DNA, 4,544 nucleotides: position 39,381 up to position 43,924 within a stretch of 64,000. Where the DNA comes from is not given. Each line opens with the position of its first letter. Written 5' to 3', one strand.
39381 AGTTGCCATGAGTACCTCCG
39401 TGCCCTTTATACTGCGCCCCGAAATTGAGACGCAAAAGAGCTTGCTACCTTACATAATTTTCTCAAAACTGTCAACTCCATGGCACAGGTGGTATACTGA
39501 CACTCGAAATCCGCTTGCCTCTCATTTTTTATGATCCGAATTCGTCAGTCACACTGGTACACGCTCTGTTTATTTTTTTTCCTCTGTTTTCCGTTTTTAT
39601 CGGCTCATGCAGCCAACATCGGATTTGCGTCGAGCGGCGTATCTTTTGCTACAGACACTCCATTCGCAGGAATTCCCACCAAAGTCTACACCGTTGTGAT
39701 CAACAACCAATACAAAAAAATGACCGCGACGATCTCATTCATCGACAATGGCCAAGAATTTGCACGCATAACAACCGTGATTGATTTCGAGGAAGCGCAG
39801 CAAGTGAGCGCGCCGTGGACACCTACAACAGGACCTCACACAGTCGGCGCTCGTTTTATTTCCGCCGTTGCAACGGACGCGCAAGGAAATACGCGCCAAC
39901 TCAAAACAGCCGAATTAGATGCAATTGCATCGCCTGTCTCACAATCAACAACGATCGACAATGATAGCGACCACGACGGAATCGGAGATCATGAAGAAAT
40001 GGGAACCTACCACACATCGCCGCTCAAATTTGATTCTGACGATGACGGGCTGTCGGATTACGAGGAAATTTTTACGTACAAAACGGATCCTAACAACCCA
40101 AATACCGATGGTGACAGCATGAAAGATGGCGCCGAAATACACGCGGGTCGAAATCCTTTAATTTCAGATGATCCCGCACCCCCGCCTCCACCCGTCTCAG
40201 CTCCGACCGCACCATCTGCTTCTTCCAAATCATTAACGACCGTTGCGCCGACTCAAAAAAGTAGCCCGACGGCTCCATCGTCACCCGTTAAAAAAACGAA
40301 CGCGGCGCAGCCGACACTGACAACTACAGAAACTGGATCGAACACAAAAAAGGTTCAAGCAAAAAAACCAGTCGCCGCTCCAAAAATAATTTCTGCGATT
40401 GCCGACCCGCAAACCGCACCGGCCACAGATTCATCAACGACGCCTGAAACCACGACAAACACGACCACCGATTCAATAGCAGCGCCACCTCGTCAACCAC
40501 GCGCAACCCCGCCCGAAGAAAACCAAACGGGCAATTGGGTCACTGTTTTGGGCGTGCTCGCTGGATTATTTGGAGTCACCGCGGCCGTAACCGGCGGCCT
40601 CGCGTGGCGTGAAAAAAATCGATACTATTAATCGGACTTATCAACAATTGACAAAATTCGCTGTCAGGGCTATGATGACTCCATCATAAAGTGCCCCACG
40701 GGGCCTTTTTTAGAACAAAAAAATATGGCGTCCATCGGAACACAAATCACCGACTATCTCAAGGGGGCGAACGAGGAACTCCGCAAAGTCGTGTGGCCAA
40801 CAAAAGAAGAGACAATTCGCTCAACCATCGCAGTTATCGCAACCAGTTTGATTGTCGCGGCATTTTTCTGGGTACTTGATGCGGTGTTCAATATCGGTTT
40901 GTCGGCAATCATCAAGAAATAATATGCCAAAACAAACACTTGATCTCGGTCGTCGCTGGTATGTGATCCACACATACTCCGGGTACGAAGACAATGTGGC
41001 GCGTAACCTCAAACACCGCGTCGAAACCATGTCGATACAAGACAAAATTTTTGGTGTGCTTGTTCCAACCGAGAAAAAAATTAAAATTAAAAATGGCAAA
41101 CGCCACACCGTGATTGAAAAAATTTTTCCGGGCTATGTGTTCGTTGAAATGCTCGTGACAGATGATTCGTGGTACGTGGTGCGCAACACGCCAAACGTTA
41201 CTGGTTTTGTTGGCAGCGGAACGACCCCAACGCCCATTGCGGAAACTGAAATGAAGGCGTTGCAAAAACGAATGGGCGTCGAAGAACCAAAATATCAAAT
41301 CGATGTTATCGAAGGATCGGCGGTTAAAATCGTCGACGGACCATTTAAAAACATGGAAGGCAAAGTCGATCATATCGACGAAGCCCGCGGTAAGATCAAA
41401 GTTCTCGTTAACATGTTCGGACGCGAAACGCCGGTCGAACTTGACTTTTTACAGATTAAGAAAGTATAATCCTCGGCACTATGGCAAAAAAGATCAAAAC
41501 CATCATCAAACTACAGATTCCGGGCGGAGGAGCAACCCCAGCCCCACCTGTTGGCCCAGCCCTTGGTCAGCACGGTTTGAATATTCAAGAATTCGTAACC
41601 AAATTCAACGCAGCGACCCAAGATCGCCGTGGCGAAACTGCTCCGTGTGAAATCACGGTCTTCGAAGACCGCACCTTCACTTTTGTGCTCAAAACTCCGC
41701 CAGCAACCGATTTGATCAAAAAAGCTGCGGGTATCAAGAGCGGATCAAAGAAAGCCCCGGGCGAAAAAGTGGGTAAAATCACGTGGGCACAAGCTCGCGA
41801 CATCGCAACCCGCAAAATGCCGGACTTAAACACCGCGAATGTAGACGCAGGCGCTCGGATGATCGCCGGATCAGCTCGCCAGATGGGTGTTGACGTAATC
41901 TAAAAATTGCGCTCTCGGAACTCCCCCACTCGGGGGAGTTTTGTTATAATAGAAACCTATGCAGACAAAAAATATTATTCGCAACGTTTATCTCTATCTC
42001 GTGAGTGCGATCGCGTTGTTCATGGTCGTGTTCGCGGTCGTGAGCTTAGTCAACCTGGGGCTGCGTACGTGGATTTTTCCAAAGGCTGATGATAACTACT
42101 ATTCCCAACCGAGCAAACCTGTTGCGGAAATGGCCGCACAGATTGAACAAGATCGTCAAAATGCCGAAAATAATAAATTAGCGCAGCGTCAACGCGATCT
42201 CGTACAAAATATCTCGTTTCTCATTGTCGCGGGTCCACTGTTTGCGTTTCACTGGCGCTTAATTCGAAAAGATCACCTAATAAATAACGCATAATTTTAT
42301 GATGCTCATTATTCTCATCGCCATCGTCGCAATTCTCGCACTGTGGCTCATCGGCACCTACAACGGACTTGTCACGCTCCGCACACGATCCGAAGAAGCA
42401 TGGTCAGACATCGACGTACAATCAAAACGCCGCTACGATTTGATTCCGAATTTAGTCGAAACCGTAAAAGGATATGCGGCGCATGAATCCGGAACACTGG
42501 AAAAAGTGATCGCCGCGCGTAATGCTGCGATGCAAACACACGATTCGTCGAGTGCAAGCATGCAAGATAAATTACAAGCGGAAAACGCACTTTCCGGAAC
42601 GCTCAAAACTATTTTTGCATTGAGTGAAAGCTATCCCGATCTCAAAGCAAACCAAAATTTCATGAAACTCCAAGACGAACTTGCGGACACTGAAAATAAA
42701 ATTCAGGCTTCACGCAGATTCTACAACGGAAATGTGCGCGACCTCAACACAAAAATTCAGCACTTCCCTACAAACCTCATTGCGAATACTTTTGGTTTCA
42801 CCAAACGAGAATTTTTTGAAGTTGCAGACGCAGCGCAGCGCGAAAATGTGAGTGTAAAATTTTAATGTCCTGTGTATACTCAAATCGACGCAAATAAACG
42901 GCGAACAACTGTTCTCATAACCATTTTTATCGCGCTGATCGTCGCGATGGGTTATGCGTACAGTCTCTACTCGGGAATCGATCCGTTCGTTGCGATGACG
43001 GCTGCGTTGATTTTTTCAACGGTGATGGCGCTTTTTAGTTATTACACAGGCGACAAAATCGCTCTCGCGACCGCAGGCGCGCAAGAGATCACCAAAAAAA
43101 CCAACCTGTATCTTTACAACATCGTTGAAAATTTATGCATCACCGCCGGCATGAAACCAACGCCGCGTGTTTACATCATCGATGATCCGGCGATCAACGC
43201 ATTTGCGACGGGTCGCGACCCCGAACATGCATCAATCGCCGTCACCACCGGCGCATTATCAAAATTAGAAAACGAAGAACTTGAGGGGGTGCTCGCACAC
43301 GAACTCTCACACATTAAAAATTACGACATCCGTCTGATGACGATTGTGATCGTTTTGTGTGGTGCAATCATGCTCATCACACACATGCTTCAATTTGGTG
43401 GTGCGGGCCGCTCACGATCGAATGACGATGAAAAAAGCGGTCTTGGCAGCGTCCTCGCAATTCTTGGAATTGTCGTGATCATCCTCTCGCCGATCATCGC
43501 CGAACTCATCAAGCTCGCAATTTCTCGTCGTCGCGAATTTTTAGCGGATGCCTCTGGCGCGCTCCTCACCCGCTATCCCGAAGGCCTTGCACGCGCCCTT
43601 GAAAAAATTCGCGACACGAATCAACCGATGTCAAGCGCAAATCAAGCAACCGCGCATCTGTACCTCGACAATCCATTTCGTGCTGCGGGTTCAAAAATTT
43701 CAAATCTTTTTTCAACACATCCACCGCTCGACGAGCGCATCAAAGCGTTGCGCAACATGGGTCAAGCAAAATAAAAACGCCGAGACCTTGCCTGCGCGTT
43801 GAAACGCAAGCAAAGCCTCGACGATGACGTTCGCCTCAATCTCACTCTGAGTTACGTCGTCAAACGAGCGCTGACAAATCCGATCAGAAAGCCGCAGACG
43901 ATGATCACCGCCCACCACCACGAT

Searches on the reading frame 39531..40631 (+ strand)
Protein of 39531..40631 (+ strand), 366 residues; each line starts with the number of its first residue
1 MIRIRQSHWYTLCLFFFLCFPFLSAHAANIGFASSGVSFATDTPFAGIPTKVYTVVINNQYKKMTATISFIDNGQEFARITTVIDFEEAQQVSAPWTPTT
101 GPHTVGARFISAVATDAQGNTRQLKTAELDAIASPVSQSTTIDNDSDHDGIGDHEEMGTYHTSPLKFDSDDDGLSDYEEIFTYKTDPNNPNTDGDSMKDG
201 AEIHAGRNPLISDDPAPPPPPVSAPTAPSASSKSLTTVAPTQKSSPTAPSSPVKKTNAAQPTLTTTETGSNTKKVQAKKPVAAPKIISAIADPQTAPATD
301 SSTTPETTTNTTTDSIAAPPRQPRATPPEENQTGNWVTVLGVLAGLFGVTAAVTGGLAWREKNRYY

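Call 3: search_protein_families(library=pfam, proteins=[window:39531-40631:+], max_evalue=0.1)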
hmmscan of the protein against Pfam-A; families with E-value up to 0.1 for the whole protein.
window:39531-40631:+ (366 aa): 2 families
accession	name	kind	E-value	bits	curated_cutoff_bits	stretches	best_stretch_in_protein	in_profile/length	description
PF18884.5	TSP3_bac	-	4e-07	30.2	25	1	168-190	1-22/22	Bacterial TSP3 repeat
PF03495.19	Binary_toxB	-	0.00037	21.1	25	1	145-205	2-62/78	Clostridial binary toxin B/anthrax toxin PA Ca-binding domain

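Call 6: search_protein_families(library=padloc, proteins=[window:39531-40631:+], max_evalue=0.1)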
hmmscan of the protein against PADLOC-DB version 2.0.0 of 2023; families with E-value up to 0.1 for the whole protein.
window:39531-40631:+ (366 aa): 0 families

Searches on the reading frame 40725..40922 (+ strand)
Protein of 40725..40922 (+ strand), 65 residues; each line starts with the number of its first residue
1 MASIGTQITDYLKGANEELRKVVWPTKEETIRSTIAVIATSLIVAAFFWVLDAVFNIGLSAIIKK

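Call 85: search_protein_families(library=pfam, proteins=[window:40725-40922:+], max_evalue=0.0001)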
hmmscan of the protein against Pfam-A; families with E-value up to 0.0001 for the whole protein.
window:40725-40922:+ (65 aa): 1 family
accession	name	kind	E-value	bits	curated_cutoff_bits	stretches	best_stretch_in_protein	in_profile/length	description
PF00584.25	SecE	-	2.6e-21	75.7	22.7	1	10-63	2-55/55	SecE/Sec61-gamma subunits of protein translocation complex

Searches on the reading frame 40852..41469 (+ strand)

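Call 85: search_protein_families(library=pfam, proteins=[window:40852-41469:+], max_evalue=0.0001)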
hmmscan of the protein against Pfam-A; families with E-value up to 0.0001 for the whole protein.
window:40852-41469:+ (205 aa): 2 families
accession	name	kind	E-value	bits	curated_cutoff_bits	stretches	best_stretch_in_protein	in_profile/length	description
PF02357.24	NusG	-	2.5e-30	105.3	22.2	1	35-137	2-92/93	Transcription termination factor nusG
PF00467.35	KOW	-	1.6e-05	25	22.3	1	155-183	2-30/32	KOW motif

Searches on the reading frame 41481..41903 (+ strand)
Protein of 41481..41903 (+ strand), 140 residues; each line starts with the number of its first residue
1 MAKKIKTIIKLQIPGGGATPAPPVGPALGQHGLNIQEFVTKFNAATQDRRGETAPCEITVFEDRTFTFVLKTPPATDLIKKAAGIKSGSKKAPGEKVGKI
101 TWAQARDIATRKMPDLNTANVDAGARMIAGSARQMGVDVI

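Call 85: search_protein_families(library=pfam, proteins=[window:41481-41903:+], max_evalue=0.0001)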
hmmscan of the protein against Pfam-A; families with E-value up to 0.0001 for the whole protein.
window:41481-41903:+ (140 aa): 2 families
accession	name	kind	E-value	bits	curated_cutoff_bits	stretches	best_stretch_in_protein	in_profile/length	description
PF03946.19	Ribosomal_L11_N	-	3.8e-26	91.1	32.9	1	9-66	1-58/58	Ribosomal protein L11, N-terminal domain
PF00298.24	Ribosomal_L11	-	3.5e-25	88.7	21.4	1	71-139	1-69/69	Ribosomal protein L11, RNA binding domain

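Call 99: list_cluster_members(proteins=[window:41481-41903:+, window:40852-41469:+, window:40725-40922:+, window:44126-45946:-, window:42299-42865:+, window:42872-43774:+, window:27940-29031:-, window:35369-36850:-, window:55525-57060:+, window:13184-14722:-])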
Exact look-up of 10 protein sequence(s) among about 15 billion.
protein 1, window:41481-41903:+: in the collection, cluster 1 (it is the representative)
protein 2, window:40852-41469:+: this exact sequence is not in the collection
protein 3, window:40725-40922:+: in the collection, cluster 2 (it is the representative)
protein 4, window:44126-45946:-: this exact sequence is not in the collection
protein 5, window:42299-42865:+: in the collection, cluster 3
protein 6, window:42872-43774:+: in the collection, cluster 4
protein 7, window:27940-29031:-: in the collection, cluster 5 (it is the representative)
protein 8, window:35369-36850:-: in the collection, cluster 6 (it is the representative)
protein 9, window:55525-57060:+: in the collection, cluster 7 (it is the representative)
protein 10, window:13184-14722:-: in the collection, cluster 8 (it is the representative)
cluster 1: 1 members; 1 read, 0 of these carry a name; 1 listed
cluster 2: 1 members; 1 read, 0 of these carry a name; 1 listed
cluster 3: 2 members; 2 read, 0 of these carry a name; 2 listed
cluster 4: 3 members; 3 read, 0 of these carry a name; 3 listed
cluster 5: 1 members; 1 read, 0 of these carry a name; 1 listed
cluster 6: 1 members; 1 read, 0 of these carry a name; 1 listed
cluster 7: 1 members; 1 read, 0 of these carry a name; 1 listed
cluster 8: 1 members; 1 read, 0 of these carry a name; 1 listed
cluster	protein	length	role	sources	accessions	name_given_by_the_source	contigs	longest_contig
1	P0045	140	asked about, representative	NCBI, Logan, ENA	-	-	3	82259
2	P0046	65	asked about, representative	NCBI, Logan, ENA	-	-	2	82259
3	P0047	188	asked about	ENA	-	-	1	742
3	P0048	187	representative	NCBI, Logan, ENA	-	-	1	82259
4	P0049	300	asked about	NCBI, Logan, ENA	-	-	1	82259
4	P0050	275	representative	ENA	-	-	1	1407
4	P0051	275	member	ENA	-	-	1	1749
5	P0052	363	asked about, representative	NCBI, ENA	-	-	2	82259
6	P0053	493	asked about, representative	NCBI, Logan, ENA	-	-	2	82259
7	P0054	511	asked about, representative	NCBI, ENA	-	-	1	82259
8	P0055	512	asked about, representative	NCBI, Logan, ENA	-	-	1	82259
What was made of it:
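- Tried and rejected: Even its L11 protein is a singleton at 90% identity, and no source names are attached (call 99).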

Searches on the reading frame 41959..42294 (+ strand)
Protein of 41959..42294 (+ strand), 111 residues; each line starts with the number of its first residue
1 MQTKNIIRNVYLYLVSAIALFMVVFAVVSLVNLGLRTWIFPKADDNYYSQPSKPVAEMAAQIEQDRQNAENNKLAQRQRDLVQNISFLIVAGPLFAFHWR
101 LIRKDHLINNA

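Call 85: search_protein_families(library=pfam, proteins=[window:41959-42294:+], max_evalue=0.0001)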
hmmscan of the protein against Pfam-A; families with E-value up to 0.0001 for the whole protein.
window:41959-42294:+ (111 aa): 1 family
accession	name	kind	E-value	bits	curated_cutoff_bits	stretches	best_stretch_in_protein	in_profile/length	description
PF18920.5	DUF5671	-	4.1e-11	43.3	28.4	1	74-104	39-68/132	Domain of unknown function (DUF5671)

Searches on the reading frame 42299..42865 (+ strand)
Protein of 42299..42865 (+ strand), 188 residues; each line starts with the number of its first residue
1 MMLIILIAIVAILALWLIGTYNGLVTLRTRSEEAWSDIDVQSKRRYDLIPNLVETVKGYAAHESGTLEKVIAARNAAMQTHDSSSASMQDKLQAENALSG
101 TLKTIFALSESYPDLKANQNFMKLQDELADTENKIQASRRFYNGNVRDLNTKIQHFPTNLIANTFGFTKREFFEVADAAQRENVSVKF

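Call 85: search_protein_families(library=pfam, proteins=[window:42299-42865:+], max_evalue=0.0001)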
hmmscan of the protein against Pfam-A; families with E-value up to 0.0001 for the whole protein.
window:42299-42865:+ (188 aa): 1 family
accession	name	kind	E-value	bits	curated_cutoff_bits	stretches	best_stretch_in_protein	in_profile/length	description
PF04011.17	LemA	-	3e-62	209.3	26.2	1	34-188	1-149/149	LemA family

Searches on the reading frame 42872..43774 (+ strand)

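Call 85: search_protein_families(library=pfam, proteins=[window:42872-43774:+], max_evalue=0.0001)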
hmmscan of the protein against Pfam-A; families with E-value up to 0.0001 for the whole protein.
window:42872-43774:+ (300 aa): 1 family
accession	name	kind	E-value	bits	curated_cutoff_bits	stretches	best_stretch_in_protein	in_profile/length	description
PF01435.24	Peptidase_M48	-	3.1e-33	115.6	20.3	1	76-296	2-185/186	Peptidase family M48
